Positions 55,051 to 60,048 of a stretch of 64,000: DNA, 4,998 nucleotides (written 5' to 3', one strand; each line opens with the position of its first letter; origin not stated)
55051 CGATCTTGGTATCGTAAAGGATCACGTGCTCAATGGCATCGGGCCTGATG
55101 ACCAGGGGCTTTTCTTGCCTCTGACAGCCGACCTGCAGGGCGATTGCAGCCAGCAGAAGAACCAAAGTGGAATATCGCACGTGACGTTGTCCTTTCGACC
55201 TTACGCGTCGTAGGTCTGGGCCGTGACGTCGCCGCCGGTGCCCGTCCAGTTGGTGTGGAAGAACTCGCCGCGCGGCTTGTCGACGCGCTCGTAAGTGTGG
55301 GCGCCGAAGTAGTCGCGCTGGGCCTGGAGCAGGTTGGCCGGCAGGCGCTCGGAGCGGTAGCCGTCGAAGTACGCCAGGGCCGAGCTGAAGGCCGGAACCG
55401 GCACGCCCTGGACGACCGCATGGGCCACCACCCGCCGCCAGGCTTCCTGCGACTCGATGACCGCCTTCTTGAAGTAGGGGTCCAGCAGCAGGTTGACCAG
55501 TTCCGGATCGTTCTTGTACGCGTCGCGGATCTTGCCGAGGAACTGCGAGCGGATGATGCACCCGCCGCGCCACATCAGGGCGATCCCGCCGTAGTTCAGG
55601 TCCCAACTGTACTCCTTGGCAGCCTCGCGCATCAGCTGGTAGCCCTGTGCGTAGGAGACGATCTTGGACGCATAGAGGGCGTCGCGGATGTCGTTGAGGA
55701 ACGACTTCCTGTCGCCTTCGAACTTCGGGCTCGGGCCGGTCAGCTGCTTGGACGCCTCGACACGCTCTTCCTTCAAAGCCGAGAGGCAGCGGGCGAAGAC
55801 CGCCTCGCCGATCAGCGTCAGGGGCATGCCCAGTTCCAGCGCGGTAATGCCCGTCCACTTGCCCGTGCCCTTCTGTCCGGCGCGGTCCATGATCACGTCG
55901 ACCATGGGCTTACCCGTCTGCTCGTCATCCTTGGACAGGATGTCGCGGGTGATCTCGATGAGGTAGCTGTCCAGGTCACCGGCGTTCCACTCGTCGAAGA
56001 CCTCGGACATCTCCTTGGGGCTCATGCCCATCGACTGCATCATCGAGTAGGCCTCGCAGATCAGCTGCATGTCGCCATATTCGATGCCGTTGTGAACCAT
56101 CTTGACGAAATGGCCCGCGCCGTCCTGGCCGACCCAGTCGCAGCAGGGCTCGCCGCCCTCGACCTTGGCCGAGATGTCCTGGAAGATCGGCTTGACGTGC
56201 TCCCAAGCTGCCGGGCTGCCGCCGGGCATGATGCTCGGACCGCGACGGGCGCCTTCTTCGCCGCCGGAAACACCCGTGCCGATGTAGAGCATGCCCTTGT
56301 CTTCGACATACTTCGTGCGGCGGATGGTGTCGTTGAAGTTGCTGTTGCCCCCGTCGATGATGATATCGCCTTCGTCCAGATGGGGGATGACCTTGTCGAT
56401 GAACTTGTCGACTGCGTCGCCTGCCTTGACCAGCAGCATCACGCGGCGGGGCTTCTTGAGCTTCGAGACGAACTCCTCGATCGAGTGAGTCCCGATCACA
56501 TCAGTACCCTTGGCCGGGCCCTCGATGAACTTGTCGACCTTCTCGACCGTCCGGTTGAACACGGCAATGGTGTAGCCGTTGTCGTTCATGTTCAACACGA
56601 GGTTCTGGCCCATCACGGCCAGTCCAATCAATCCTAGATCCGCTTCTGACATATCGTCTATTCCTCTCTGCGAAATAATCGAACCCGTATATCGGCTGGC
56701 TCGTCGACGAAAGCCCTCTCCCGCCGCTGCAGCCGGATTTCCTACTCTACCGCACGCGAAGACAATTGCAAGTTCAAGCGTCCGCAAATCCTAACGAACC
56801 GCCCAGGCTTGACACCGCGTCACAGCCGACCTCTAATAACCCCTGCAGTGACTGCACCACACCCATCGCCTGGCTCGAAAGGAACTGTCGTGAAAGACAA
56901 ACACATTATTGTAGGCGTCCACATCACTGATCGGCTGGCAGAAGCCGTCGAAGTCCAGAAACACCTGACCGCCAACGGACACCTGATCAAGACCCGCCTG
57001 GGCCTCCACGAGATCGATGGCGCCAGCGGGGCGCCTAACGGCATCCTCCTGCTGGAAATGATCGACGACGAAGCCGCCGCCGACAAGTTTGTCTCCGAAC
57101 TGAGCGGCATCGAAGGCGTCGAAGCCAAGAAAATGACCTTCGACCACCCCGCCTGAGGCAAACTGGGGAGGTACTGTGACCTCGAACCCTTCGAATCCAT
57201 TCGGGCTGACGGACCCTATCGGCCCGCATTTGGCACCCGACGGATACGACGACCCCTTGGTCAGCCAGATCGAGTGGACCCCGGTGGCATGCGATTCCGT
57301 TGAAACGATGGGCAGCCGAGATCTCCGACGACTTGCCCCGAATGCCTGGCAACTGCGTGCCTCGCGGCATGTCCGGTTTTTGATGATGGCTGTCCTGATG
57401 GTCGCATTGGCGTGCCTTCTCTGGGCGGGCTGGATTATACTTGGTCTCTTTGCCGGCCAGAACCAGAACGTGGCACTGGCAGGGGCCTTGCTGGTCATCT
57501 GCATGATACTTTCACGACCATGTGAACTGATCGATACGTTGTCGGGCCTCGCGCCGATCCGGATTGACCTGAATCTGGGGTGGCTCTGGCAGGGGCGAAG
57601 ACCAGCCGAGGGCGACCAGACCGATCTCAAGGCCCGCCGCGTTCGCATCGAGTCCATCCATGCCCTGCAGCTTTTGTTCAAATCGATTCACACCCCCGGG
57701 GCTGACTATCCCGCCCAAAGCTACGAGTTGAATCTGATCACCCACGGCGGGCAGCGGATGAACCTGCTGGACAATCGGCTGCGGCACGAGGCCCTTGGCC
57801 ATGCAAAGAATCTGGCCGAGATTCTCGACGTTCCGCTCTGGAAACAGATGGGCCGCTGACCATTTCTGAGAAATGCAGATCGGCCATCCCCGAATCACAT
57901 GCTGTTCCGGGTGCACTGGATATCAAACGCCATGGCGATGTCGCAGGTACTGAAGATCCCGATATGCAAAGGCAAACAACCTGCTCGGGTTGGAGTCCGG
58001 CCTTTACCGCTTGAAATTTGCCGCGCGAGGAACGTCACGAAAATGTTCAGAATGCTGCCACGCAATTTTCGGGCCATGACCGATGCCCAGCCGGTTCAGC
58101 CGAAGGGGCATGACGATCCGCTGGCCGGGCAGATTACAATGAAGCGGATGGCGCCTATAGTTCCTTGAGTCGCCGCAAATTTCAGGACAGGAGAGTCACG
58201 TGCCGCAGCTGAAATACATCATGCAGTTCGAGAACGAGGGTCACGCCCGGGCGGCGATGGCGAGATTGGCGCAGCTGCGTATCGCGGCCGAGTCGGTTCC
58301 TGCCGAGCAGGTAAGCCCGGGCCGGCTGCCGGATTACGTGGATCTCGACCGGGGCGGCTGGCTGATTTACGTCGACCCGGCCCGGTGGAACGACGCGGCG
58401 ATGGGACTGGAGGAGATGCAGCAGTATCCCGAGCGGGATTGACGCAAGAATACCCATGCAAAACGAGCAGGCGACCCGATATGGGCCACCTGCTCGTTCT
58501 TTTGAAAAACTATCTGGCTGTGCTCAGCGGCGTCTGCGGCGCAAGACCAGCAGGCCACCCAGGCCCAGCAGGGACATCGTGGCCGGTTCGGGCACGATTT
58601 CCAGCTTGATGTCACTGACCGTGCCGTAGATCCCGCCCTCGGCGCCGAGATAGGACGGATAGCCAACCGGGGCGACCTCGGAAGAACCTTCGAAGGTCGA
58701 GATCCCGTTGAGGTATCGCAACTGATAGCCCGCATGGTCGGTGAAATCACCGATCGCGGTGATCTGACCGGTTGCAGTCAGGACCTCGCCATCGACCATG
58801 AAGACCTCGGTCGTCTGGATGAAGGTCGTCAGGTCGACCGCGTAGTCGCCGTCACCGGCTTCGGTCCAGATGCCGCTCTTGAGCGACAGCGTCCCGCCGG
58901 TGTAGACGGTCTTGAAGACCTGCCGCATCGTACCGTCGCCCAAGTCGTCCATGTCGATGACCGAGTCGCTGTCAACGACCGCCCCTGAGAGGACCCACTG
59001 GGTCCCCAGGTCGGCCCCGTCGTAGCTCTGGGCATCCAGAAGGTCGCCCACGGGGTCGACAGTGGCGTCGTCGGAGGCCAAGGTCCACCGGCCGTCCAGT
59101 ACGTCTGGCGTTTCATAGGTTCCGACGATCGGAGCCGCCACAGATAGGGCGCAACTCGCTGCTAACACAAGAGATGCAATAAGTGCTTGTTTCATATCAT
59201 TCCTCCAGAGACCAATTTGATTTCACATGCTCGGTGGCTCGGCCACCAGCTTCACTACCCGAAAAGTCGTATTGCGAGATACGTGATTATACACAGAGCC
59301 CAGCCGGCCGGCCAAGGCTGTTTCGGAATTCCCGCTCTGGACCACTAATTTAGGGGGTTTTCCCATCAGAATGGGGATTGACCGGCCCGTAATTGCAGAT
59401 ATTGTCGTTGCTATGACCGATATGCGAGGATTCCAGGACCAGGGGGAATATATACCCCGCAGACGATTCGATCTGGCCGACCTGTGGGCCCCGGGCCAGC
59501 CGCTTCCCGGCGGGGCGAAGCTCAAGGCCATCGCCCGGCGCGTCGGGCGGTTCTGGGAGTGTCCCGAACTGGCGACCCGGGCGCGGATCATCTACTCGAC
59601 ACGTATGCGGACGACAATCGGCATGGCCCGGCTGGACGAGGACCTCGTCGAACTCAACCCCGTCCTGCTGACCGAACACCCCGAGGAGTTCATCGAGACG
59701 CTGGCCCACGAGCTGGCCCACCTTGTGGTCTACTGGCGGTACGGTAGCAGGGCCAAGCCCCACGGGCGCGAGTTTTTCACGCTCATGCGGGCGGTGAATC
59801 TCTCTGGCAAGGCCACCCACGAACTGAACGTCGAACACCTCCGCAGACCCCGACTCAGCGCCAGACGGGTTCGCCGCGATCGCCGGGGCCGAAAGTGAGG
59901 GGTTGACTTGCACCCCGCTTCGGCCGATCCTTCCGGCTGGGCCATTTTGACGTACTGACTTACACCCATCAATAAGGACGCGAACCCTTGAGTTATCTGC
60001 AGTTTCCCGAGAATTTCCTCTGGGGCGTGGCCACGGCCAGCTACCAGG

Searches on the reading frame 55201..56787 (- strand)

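Call 14: search_protein_families(library=pfam, proteins=[window:55201-56787:-], max_evalue=0.0001)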
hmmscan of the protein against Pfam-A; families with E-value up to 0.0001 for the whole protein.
window:55201-56787:- (528 aa): 2 families
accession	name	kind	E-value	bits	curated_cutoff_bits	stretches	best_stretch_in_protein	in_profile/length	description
PF00393.24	6PGD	-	1.9e-137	457.9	27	1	225-514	1-290/290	6-phosphogluconate dehydrogenase, C-terminal domain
PF03446.21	NAD_binding_2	-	6.4e-50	169.7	21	1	51-210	2-157/161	NAD binding domain of 6-phosphogluconate dehydrogenase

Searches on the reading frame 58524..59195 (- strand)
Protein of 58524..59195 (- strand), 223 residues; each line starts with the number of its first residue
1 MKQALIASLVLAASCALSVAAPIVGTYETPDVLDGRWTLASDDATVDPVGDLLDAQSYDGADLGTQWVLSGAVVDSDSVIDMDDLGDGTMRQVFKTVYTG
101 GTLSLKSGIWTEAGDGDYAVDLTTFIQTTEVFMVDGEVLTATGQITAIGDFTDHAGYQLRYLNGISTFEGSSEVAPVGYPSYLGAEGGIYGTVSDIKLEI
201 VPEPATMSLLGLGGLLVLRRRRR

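Call 14: search_protein_families(library=pfam, proteins=[window:58524-59195:-], max_evalue=0.0001)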
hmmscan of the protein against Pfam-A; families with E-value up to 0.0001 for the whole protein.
window:58524-59195:- (223 aa): 1 family
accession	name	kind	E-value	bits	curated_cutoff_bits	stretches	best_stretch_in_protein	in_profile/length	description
PF07589.16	PEP-CTERM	-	3.2e-05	24.3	20.7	1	201-222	2-24/24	PEP-CTERM motif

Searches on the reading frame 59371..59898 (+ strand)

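Call 14: search_protein_families(library=pfam, proteins=[window:59371-59898:+], max_evalue=0.0001)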
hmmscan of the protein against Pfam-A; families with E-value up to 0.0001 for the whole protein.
window:59371-59898:+ (175 aa): 1 family
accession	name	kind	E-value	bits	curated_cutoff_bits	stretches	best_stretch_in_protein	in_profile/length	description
PF10263.15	SprT-like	-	5.8e-18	65.2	25.6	1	69-146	19-99/108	SprT-like family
